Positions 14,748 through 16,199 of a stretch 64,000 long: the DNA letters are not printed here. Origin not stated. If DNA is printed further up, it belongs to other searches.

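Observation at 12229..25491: Five-gene, translationally coupled operon recC-recB-recD-sbcD-like-sbcC-like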

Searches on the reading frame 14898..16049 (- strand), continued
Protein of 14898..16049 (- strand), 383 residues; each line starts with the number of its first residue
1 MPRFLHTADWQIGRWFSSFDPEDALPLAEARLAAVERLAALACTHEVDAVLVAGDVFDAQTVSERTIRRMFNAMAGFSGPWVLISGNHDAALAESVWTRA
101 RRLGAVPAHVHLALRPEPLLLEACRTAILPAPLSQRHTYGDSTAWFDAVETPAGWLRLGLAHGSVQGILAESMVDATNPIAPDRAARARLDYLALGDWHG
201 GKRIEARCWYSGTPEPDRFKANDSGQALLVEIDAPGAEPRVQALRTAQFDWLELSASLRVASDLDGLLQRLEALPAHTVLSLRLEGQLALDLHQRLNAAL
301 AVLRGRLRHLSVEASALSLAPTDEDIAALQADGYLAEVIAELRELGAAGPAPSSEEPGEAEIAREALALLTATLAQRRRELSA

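Call 58: get_annotated_region(hit=H3, flank=9000)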
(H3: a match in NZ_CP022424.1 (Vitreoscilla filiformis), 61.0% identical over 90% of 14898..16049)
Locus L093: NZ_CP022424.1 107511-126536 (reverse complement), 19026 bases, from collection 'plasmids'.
description: Vitreoscilla filiformis strain ATCC 15551 plasmid pVF1, complete sequence
organism: Vitreoscilla filiformis (NCBI taxid 63)
taxonomy: Bacteria; Pseudomonadota; Betaproteobacteria; Neisseriales; Neisseriaceae; Vitreoscilla; Vitreoscilla filiformis
host: -; source: cell culture,Mud; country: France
typing (MOB-suite, as given by PLSDB): non-mobilizable
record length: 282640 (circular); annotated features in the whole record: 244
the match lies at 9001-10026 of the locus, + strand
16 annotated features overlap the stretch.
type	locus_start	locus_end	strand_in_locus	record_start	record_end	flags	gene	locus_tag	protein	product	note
CDS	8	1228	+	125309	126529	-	-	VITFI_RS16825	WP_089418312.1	3-hydroxybenzoate 6-monooxygenase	-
CDS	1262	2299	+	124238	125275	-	-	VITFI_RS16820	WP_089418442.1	cupin domain-containing protein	-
CDS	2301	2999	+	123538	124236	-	-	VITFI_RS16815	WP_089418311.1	fumarylacetoacetate hydrolase family protein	-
CDS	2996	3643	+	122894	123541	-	maiA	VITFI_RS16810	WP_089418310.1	maleylacetoacetate isomerase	GO:0006559 - L-phenylalanine catabolic process [Evidence IEA]; GO:0006572 - tyrosine catabolic process [Evidence IEA]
CDS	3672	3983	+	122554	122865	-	-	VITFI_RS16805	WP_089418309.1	hypothetical protein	-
CDS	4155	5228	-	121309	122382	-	-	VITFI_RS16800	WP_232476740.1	CapA family protein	GO:0045227 - capsule polysaccharide biosynthetic process [Evidence IEA]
CDS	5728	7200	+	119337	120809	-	-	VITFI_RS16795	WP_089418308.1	TolC family protein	GO:0055085 - transmembrane transport [Evidence IEA]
CDS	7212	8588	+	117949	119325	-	-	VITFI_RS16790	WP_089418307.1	copper oxidase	-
CDS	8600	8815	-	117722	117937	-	-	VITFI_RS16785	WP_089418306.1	hypothetical protein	-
CDS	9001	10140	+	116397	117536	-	-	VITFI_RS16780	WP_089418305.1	DNA repair exonuclease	-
CDS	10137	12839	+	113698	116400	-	-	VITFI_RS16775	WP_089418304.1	AAA family ATPase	GO:0006302 - double-strand break repair [Evidence IEA]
CDS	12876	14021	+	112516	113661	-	-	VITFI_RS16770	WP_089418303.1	metallophosphoesterase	-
CDS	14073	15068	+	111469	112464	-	-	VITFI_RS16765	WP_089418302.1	tripartite tricarboxylate transporter substrate binding protein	-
CDS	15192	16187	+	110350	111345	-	-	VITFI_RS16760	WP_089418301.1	tripartite tricarboxylate transporter substrate binding protein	-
CDS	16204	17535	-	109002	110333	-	-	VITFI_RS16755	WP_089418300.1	leucine-rich repeat-containing protein kinase family protein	GO:0006468 - protein phosphorylation [Evidence IEA]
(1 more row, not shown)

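Call 59: get_annotated_region(hit=H4, flank=8000)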
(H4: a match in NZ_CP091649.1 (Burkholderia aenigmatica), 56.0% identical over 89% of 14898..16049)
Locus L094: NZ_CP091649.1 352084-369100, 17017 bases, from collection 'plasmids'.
description: Burkholderia aenigmatica strain CMCC(B)23010 plasmid unnamed, complete sequence
organism: Burkholderia aenigmatica (NCBI taxid 2015348)
taxonomy: Bacteria; Pseudomonadota; Betaproteobacteria; Burkholderiales; Burkholderiaceae; Burkholderia; Burkholderia aenigmatica
host: -; source: -; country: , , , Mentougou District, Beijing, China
typing (MOB-suite, as given by PLSDB): non-mobilizable; replicon rep_cluster_526; mating-pair formation MPF_T
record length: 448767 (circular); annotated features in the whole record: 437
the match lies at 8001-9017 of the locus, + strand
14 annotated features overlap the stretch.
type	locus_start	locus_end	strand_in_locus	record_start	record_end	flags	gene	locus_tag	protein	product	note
CDS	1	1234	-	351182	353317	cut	-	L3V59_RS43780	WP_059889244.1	phage integrase family protein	-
CDS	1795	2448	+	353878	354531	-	-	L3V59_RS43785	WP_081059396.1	hypothetical protein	-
CDS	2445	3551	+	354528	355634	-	-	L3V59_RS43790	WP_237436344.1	hypothetical protein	-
CDS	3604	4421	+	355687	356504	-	-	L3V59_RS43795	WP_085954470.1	IS5-like element IS402 family transposase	GO:0006313 - DNA transposition [Evidence IEA]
CDS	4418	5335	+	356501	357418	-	-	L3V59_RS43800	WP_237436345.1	hypothetical protein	-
CDS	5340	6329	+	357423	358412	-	-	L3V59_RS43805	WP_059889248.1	ATP-binding protein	-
CDS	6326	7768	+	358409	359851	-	-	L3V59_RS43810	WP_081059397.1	hypothetical protein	-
CDS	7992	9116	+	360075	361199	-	-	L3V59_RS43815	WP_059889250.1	DNA repair exonuclease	-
CDS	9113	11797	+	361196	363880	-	-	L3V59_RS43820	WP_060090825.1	AAA family ATPase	GO:0006302 - double-strand break repair [Evidence IEA]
CDS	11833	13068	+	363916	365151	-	-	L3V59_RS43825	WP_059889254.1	DUF4297 family anti-phage-associated protein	-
CDS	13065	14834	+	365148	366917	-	herA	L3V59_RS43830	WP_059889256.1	anti-phage-associated helicase HerA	GO:0051607 - defense response to virus [Evidence IEA]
CDS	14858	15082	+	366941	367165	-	-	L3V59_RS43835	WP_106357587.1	hypothetical protein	-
CDS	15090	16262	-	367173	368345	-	-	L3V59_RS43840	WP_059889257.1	tyrosine-type recombinase/integrase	GO:0015074 - DNA integration [Evidence IEA]; GO:0006310 - DNA recombination [Evidence IEA]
CDS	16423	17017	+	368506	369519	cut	-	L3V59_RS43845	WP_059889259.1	DNA-binding protein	-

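Call 60: get_annotated_region(hit=H24, flank=8000)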
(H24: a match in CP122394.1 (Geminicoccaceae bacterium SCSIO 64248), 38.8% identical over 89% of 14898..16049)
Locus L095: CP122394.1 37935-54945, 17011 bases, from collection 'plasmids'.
description: Geminicoccaceae bacterium SCSIO 64248 plasmid p1, complete sequence
organism: Geminicoccaceae bacterium SCSIO 64248 (NCBI taxid 3035935)
taxonomy: Bacteria; Pseudomonadota; Alphaproteobacteria; Geminicoccales; Geminicoccaceae; ; Geminicoccaceae bacterium SCSIO 64248
host: -; source: Montipora informis (coral); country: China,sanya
typing (MOB-suite, as given by PLSDB): non-mobilizable
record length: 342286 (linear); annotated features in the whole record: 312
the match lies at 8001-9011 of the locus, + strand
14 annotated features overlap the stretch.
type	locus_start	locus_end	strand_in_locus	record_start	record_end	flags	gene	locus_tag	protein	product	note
CDS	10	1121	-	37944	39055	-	-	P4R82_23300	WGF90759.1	IS3 family transposase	-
CDS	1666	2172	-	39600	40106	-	-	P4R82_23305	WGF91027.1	Hsp20/alpha crystallin family protein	-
CDS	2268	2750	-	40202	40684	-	-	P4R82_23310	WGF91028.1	Hsp20 family protein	-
CDS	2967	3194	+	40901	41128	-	-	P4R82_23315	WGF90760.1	hypothetical protein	-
CDS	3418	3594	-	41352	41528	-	-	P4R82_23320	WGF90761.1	hypothetical protein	-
CDS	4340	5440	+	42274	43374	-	-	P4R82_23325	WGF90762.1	glycosyltransferase family 4 protein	-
CDS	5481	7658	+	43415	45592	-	-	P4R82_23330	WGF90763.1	amylo-alpha-1,6-glucosidase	-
CDS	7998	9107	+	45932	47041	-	-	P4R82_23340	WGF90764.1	DNA repair exonuclease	-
CDS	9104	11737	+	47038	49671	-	-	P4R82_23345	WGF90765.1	hypothetical protein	-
CDS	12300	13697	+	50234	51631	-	-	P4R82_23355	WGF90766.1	TolC family outer membrane protein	-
CDS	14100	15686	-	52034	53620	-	-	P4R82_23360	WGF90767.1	IS66 family transposase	-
CDS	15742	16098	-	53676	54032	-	tnpB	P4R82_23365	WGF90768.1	IS66 family insertion sequence element accessory protein TnpB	-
CDS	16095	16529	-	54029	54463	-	-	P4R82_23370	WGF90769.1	transposase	-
CDS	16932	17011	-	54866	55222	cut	-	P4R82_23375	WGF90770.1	hypothetical protein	-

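Call 61: get_annotated_region(hit=H6, flank=8000)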
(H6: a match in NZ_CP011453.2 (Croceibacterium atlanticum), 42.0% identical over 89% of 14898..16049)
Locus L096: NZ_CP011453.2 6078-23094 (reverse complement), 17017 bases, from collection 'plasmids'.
description: Croceibacterium atlanticum strain 26DY36 plasmid unnamed, complete sequence
organism: Croceibacterium atlanticum (NCBI taxid 1267766)
taxonomy: Bacteria; Pseudomonadota; Alphaproteobacteria; Sphingomonadales; Erythrobacteraceae; Croceibacterium; Croceibacterium atlanticum
host: -; source: cell culture,North Atlantic Rise deep-sea sediment; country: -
typing (MOB-suite, as given by PLSDB): non-mobilizable; replicon rep_cluster_545
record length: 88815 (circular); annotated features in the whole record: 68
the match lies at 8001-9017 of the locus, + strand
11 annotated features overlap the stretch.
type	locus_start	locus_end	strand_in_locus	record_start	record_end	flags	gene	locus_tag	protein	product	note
CDS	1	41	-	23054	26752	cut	-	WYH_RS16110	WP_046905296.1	hypothetical protein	-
CDS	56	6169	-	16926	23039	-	-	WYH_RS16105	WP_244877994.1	OmpA family protein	-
CDS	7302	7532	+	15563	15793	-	-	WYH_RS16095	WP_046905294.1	helix-turn-helix transcriptional regulator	-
CDS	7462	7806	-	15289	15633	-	-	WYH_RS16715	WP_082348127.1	WGR domain-containing protein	-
CDS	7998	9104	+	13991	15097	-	-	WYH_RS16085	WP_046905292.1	DNA repair exonuclease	-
CDS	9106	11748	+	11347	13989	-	-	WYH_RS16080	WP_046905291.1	ATP-binding protein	GO:0006302 - double-strand break repair [Evidence IEA]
CDS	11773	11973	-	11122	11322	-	-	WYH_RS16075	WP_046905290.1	hypothetical protein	-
CDS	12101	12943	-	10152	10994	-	-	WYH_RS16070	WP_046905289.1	hypothetical protein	-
CDS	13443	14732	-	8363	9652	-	-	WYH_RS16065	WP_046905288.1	replication initiator protein A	-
CDS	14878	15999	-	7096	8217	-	-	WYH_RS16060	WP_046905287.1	ParB/RepB/Spo0J family partition protein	GO:0007059 - chromosome segregation [Evidence IEA]; GO:0000910 - cytokinesis [Evidence IEA]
CDS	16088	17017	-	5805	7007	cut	-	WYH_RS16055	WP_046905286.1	AAA family ATPase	-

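Call 63: search_dna_similar(query=L092:5695-8994:+, collection=plasmids, mode=protein, max_rows=60, max_evalue=1e-20)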
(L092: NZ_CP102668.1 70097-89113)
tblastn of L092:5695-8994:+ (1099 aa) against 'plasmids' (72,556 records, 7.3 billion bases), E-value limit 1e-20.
Records with a match: 70; places in all: 73; records where one place covers at least 80% of the query: 59.
Best place of each record, by identity: >=99% 1; 95-99% 7; 90-95% 1; 80-90% 1; 60-80% 11; <60% 49.
By first word of the organism name: Rhizobium 14; Piscirickettsia 10; Sphingobium 8; Sphingomonas 2; Aminobacter 2; Mesorhizobium 2; Roseomonas 2; Picosynechococcus 2; Arthrobacter 2; Pseudarthrobacter 2; and 24 more.
By predicted mobility (MOB-suite, as given by PLSDB): non-mobilizable 38; conjugative 26; mobilizable 6.
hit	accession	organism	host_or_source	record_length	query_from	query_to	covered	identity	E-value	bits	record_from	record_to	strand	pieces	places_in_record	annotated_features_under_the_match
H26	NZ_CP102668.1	Sphingobium sp. JS3065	whole organism,chemical plant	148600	1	1099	100%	99.9%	0e+0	2068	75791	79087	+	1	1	TM0106 family RecB-like putative nuclease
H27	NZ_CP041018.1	Sphingobium fuliginis ATCC 27551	cell culture,Water of rice field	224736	1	1099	100%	96.4%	0e+0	2010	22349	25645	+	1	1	TM0106 family RecB-like putative nuclease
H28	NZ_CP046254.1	Sphingobium sp. CAP-1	cell culture,activated sludge of ...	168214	1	1099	100%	96.4%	0e+0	2010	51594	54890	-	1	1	TM0106 family RecB-like putative nuclease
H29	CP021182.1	Rhizorhabdus wittichii DC-6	activated sludge of a wastewater ...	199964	1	1099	100%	96.4%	0e+0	1998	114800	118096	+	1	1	nuclease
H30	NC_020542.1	Sphingomonas sp. MM-1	-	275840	1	1099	100%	96.2%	0e+0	1998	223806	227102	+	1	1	TM0106 family RecB-like putative nuclease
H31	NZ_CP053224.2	Sphingobium sp. RSMS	whole organism,Storage tank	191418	1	1099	100%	96.2%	0e+0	1998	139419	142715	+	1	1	TM0106 family RecB-like putative nuclease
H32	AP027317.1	Sphingobium sp. TomMM15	-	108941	1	1099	100%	96.2%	0e+0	1970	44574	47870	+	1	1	hypothetical protein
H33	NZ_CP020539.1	Sphingobium herbicidovorans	cell culture,soil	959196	1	1099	100%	94.8%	0e+0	1971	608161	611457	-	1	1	TM0106 family RecB-like putative nuclease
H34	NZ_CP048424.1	Rhizobium daejeonense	Cell,soil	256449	1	1089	99%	74.2%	0e+0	1513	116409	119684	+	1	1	TM0106 family RecB-like putative nuclease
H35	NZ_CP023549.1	Rhodobacter sp. CZR27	cell culture,paddy soil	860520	1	1089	99%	74.0%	0e+0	1482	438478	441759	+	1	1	TM0106 family RecB-like putative nuclease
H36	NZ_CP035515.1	Haematobacter massiliensis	single cell,human skin swab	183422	1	1092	99%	72.8%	0e+0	1476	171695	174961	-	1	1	TM0106 family RecB-like putative nuclease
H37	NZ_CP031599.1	Roseovarius indicus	pure culture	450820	1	1089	99%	72.8%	0e+0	1479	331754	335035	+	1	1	TM0106 family RecB-like putative nuclease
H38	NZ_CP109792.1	Leisingera thetidis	-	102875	1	1088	99%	72.7%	0e+0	1476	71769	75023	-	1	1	TM0106 family RecB-like putative nuclease | AAA family ATPase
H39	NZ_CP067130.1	Paracoccus seriniphilus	cell culture,washing water of Bugula ...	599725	1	1089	99%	72.3%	0e+0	1471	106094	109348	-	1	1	TM0106 family RecB-like putative nuclease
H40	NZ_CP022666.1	Rhizobium leguminosarum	single cell,root nodules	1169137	1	1089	99%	72.2%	0e+0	1457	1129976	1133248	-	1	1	record has no annotation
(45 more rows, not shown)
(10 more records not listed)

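Call 64: search_dna_similar(query=L092:8998-10107:+, collection=plasmids, mode=protein, max_rows=60, max_evalue=1e-20)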
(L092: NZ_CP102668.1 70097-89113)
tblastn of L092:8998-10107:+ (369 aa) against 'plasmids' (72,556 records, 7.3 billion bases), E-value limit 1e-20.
Records with a match: 112; places in all: 113; records where one place covers at least 80% of the query: 102.
Best place of each record, by identity: >=99% 1; 95-99% 6; 90-95% 1; 60-80% 14; <60% 90.
By first word of the organism name: Rhizobium 66; Sphingobium 8; Sphingomonas 5; Thioclava 5; Paracoccus 4; Rhizorhabdus 2; Novosphingobium 2; Agrobacterium 2; Mesorhizobium 2; Polymorphobacter 1; and 15 more.
By predicted mobility (MOB-suite, as given by PLSDB): conjugative 64; non-mobilizable 40; mobilizable 8.
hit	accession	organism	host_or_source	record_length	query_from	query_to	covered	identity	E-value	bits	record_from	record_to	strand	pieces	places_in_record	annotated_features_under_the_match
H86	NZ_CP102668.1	Sphingobium sp. JS3065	whole organism,chemical plant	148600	1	369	100%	100.0%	0e+0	743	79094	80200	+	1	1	DNA repair exonuclease | AAA family ATPase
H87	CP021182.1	Rhizorhabdus wittichii DC-6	activated sludge of a wastewater ...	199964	1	369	100%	97.0%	0e+0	724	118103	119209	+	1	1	metallophosphoesterase | hypothetical protein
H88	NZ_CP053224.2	Sphingobium sp. RSMS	whole organism,Storage tank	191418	1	369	100%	97.0%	0e+0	724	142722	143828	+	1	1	DNA repair exonuclease | AAA family ATPase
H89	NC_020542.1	Sphingomonas sp. MM-1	-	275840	1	369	100%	96.7%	0e+0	722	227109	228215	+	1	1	DNA repair exonuclease | AAA family ATPase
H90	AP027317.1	Sphingobium sp. TomMM15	-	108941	1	369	100%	96.5%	0e+0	721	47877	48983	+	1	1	metallophosphatase | DNA repair ATPase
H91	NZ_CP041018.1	Sphingobium fuliginis ATCC 27551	cell culture,Water of rice field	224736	1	369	100%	95.9%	0e+0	716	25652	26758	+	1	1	DNA repair exonuclease | AAA family ATPase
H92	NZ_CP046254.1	Sphingobium sp. CAP-1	cell culture,activated sludge of ...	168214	1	369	100%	95.7%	0e+0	714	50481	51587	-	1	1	DNA repair exonuclease | AAA family ATPase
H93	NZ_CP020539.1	Sphingobium herbicidovorans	cell culture,soil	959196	1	368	100%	94.8%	0e+0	707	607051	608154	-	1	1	DNA repair exonuclease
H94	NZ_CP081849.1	Polymorphobacter megasporae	Megaspora,lichen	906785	1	365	99%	72.9%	8e-177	552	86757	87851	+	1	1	DNA repair exonuclease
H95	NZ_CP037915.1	Sphingomonas sp. AAP5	water column of an alpine lake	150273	1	369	100%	71.3%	3e-180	561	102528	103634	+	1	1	DNA repair exonuclease | AAA family ATPase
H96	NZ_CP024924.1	Sphingomonas psychrotolerans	Leontopodium alpinum,cell,Tianshan ...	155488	1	368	100%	71.5%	3e-176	550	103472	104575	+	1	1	DNA repair exonuclease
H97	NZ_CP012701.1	Sphingopyxis macrogoltabida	whole organism,activated sludge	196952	1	368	100%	71.2%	3e-174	545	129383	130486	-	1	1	DNA repair exonuclease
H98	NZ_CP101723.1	Sphingomonas sp. NY01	mango,whole organism,commercial mango ...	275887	1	369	100%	70.7%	2e-176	550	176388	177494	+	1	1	DNA repair exonuclease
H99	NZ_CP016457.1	Sphingobium sp. RAC03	Microbial isolate,Algal phycosphere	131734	1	369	100%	69.4%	4e-174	544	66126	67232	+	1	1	DNA repair exonuclease | hypothetical protein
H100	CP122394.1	Geminicoccaceae bacterium SCSIO 64248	Montipora informis (coral)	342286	1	368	100%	69.0%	2e-171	536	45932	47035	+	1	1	DNA repair exonuclease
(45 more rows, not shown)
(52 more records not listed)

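Call 72: search_protein_families(library=pfam, alignment_id=A5, max_evalue=0.00001)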
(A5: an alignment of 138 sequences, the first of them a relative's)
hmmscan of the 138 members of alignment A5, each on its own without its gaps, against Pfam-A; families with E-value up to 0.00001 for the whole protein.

A. member 1, L001:8967-9905:- (312 aa): 1 family
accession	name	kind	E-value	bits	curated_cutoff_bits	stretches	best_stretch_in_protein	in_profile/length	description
PF13280.12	WYL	-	5.4e-13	49.2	21.8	1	116-182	1-68/70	WYL domain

B. families by the number of members that match (of 138 scanned): 164 families (the first 25 are shown)
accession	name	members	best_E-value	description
PF01266.30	DAO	5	5.2e-11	FAD dependent oxidoreductase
PF00890.30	FAD_binding_2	4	3.7e-39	FAD binding domain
PF03486.20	HI0933_like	3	7.5e-81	HI0933-like protein Rossmann domain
PF03401.19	TctC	3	1.5e-73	Tripartite tricarboxylate transporter family receptor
PF00580.27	UvrD-helicase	3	7.9e-18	UvrD/REP helicase N-terminal domain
PF13738.12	Pyr_redox_3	3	1.2e-14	Pyridine nucleotide-disulphide oxidoreductase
PF13245.12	AAA_19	3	4.5e-11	AAA domain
PF07992.20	Pyr_redox_2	3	2.7e-08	Pyridine nucleotide-disulphide oxidoreductase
PF00171.27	Aldedh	2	1.3e-129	Aldehyde dehydrogenase family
PF21688.3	FAD-depend_C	2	4e-77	FAD-dependent protein, C-terminal domain-like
PF01494.25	FAD_binding_3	2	2.6e-65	FAD binding domain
PF00005.33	ABC_tran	2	6.1e-50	ABC transporter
PF00563.25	EAL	2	7.2e-44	EAL domain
PF22780.1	HI0933_like_1st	2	2.4e-38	HI0933-like protein barrel and H2TH domain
PF01202.28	SKI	2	1.4e-35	Shikimate kinase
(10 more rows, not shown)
